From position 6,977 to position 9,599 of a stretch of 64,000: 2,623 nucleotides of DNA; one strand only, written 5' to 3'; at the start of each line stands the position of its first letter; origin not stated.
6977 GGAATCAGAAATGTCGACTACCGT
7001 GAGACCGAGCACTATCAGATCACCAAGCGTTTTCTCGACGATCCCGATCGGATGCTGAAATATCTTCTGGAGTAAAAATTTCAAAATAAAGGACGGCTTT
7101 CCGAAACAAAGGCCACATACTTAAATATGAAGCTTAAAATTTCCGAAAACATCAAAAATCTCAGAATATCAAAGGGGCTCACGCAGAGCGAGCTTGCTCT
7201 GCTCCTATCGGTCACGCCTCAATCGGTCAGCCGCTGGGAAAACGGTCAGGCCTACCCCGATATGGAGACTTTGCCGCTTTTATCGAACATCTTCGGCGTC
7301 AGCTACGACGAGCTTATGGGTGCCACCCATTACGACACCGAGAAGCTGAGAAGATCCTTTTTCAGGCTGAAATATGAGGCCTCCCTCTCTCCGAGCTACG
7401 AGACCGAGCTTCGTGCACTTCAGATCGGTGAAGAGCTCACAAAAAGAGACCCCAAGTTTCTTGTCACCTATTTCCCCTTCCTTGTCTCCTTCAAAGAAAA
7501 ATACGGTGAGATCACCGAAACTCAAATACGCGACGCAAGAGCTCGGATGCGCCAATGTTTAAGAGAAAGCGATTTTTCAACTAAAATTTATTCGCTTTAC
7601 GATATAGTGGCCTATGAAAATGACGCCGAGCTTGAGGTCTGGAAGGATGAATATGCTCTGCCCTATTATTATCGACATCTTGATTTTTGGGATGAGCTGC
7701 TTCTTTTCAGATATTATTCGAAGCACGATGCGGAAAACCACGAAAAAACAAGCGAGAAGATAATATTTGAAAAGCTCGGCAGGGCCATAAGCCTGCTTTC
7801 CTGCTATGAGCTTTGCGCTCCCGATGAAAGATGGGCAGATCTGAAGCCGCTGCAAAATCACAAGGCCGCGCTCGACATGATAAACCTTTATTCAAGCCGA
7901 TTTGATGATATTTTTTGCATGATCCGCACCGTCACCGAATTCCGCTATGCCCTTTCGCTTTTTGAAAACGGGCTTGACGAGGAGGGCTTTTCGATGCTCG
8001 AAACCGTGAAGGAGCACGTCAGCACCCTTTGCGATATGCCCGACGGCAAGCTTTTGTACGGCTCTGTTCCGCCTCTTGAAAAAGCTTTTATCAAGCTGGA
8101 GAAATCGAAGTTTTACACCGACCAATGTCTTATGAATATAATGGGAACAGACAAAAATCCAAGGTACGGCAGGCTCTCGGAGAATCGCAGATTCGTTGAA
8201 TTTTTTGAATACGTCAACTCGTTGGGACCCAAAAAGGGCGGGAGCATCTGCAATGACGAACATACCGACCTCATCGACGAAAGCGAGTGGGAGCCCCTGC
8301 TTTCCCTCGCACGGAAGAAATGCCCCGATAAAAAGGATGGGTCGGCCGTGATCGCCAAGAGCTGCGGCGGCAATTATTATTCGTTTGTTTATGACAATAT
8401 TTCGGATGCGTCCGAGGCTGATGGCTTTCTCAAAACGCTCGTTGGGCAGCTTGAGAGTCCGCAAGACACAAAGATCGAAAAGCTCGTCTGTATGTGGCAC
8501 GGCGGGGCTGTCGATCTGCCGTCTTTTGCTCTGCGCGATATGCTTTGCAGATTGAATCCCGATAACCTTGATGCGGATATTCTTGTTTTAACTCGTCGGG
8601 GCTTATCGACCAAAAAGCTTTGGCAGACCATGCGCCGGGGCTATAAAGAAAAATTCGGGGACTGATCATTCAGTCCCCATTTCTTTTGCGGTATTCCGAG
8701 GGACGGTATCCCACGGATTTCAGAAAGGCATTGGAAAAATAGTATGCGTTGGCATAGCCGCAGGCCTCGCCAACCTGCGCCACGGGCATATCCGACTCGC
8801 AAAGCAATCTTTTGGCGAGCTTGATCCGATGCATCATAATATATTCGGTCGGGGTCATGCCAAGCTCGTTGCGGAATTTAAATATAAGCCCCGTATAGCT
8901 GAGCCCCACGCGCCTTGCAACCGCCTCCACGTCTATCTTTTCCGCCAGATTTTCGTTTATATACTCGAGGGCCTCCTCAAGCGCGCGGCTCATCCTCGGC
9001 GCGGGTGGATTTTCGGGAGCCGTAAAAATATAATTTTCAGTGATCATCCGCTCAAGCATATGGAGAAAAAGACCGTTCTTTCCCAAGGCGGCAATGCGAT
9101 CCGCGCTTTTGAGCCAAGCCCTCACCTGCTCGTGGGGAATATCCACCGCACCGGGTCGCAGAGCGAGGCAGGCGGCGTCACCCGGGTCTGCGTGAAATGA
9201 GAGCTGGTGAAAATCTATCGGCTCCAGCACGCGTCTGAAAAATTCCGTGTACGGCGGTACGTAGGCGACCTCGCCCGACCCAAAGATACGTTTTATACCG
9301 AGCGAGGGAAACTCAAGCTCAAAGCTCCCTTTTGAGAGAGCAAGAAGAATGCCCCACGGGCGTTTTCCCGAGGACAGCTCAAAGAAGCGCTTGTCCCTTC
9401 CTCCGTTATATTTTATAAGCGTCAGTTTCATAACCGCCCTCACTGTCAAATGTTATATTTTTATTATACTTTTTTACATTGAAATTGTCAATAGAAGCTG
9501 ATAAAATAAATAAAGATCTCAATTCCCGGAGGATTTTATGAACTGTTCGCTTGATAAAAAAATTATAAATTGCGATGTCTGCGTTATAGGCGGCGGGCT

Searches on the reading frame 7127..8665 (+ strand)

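Call 87: search_protein_families(library=pfam, proteins=[window:7127-8665:+], max_evalue=0.0001)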
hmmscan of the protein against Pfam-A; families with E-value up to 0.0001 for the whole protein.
window:7127-8665:+ (512 aa): 4 families
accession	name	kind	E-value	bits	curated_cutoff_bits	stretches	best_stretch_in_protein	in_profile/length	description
PF01381.28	HTH_3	-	5.3e-16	58.8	23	1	9-63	1-55/55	Helix-turn-helix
PF12844.13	HTH_19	-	8.3e-10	38.9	30.2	1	7-64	2-59/64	Helix-turn-helix domain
PF13560.12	HTH_31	-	3.5e-07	30.9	27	1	10-62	7-60/64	Helix-turn-helix domain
PF13443.12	HTH_26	-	5.2e-05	23.9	22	0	8-65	1-59/63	Cro/C1-type HTH DNA-binding domain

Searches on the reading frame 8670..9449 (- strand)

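Call 87: search_protein_families(library=pfam, proteins=[window:8670-9449:-], max_evalue=0.0001)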
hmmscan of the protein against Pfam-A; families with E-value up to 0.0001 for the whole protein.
window:8670-9449:- (259 aa): 2 families
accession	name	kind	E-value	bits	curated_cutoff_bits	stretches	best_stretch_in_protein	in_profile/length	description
PF12833.13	HTH_18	-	2.3e-21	76.3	33.6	1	177-256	1-80/80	Helix-turn-helix domain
PF00165.29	HTH_AraC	-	8.9e-14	51.7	26.6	2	164-204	1-41/42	Bacterial regulatory helix-turn-helix proteins, AraC family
